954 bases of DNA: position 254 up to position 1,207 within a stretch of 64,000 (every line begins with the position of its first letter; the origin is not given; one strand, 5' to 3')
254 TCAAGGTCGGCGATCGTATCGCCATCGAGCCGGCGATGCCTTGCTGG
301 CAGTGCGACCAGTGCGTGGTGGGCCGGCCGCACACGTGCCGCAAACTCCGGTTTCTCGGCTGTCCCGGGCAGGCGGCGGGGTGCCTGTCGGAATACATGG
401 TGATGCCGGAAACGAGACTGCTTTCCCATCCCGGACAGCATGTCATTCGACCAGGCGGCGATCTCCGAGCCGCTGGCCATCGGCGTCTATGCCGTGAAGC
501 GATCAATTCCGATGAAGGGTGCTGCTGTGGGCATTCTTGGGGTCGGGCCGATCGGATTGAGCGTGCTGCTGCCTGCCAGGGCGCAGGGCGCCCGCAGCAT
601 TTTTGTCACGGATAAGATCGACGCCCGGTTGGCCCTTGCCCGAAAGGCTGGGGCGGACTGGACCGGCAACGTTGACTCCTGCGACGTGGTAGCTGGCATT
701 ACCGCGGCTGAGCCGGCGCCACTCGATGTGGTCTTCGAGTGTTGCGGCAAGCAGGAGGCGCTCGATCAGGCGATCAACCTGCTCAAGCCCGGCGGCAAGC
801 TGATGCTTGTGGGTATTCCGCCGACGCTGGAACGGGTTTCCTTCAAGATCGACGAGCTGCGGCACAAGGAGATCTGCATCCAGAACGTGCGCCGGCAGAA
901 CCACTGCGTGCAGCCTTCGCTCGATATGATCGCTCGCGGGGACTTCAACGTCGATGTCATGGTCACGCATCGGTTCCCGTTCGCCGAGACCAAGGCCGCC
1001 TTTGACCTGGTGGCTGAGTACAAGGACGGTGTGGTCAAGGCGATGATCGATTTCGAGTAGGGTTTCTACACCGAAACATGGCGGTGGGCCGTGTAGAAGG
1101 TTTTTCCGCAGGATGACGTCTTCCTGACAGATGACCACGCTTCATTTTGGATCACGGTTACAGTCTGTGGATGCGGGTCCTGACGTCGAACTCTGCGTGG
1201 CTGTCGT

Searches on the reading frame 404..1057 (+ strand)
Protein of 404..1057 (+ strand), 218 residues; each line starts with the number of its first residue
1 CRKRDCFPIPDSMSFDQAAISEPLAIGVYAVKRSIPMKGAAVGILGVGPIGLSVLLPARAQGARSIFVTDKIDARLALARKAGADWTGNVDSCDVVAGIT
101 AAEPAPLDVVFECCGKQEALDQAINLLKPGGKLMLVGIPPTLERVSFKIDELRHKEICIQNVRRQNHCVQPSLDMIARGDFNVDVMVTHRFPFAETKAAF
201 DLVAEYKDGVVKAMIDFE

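Call 47: search_protein_families(library=pfam, proteins=[window:404-1057:+], max_evalue=0.00001)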
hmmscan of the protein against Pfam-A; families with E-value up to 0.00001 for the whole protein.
window:404-1057:+ (218 aa): 3 families
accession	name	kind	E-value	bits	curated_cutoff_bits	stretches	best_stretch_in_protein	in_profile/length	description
PF00107.32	ADH_zinc_N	-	3.3e-24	85.7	31.8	1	49-177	1-128/129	Zinc-binding dehydrogenase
PF16912.11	Glu_dehyd_C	-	1.6e-12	47.8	34.9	1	29-217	21-211/211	Glucose dehydrogenase C-terminus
PF13602.12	ADH_zinc_N_2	-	5.5e-08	34.3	27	1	100-205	17-125/134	Zinc-binding dehydrogenase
